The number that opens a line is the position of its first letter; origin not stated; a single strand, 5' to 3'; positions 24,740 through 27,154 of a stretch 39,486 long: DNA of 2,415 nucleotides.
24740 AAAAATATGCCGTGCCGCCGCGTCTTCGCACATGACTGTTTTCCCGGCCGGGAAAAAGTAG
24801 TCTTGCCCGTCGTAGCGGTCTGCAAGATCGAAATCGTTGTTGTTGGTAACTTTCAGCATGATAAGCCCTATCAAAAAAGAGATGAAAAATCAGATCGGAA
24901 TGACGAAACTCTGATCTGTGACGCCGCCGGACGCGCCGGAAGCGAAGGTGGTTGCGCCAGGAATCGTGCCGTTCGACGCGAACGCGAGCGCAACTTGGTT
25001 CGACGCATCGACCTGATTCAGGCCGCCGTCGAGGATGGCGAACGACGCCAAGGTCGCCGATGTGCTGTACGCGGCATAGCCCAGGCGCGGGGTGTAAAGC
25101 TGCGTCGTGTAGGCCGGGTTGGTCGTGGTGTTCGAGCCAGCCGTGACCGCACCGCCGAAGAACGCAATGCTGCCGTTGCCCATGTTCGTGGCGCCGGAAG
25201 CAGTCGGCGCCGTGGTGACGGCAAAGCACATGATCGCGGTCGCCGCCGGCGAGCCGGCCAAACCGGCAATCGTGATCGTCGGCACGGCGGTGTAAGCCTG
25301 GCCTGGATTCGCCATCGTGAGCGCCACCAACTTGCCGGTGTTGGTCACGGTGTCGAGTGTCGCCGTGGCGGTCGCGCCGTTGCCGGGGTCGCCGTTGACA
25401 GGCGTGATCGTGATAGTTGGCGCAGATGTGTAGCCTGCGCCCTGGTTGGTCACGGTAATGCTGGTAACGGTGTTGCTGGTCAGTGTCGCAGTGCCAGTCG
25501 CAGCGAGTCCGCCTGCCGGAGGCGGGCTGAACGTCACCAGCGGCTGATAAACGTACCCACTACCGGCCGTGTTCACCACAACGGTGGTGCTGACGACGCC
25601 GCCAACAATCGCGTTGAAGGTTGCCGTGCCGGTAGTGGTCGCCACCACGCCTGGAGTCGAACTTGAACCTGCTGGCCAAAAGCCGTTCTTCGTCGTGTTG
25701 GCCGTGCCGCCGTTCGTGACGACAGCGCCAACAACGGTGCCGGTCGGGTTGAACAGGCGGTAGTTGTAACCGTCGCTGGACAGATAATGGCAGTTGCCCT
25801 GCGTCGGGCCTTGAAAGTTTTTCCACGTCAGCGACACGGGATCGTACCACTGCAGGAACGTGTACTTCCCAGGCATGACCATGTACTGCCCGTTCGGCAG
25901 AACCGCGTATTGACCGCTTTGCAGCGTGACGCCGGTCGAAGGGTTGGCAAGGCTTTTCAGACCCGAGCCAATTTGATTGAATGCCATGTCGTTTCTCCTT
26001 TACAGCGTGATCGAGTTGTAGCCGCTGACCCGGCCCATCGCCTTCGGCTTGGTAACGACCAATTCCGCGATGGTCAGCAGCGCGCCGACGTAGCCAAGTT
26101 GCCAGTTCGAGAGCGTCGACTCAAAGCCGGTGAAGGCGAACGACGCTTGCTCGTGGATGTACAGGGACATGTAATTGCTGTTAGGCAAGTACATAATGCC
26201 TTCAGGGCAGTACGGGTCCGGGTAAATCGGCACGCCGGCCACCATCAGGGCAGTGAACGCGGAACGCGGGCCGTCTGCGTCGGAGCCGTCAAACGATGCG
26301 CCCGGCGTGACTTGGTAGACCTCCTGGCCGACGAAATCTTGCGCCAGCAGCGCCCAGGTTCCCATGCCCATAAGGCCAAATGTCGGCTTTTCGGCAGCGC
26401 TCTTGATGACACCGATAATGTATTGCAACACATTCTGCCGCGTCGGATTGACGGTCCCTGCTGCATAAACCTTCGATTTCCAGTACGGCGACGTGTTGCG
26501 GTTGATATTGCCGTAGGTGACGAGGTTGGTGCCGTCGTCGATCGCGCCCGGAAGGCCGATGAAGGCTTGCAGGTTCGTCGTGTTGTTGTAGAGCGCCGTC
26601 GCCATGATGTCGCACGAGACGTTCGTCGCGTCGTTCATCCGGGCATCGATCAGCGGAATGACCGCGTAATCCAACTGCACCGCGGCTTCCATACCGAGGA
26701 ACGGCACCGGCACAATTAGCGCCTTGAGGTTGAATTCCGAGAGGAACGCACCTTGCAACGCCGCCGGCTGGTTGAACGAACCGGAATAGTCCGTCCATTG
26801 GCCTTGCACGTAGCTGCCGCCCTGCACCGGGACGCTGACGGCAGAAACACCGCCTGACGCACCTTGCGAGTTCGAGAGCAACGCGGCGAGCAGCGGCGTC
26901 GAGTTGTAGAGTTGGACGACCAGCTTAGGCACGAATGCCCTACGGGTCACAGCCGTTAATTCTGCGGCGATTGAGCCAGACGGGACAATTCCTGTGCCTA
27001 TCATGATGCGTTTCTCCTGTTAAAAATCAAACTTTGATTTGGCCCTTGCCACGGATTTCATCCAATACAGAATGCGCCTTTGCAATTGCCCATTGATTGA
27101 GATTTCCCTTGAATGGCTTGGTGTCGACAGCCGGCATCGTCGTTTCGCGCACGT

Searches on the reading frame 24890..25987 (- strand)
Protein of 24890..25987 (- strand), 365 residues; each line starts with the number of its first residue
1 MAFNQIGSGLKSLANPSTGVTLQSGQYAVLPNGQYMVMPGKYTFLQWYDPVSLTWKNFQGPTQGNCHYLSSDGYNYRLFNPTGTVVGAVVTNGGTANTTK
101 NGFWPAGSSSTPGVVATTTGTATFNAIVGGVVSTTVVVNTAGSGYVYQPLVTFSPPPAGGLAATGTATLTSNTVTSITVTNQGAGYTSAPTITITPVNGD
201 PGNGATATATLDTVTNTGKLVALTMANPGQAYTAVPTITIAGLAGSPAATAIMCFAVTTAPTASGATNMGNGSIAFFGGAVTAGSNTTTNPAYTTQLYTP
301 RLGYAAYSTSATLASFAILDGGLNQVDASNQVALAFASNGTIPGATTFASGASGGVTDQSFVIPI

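Call 49: search_protein_families(library=phrogs, proteins=[window:24890-25987:-], max_evalue=0.001)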
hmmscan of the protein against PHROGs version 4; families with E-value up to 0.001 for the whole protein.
window:24890-25987:- (365 aa): 8 families
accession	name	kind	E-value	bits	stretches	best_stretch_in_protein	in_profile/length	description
phrog_5342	-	tail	4.2e-20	71.3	2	135-214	63-139/3319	tail fiber protein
phrog_701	-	head and packaging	8.8e-13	45.9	1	118-249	1152-1272/6136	virion structural protein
phrog_19630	-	head and packaging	9.3e-10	37.9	1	105-244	368-499/1266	virion structural protein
phrog_460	-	connector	3e-09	37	1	132-242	218-293/385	head closure Hc2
phrog_4406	-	head and packaging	2.9e-08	31.8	1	111-235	561-675/3231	virion structural protein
phrog_708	-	tail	1.2e-07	30.8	1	120-241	806-917/1383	baseplate wedge subunit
phrog_2885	-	tail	7.1e-07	26.9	1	115-239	1030-1151/4179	baseplate wedge subunit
phrog_22827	-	unknown function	0.001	18.8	0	198-252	165-216/613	-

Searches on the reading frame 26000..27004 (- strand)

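Call 49: search_protein_families(library=phrogs, proteins=[window:26000-27004:-], max_evalue=0.001)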
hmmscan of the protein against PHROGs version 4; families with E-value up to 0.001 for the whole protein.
window:26000-27004:- (334 aa): 3 families
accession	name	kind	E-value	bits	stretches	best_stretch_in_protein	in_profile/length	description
phrog_9953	-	head and packaging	1.4e-25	91.4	1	14-326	10-326/329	major head protein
phrog_14242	-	head and packaging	2.6e-07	30.7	1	142-287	212-345/396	major head protein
phrog_37569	-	head and packaging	0.00026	21.1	1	141-288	140-295/368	major head protein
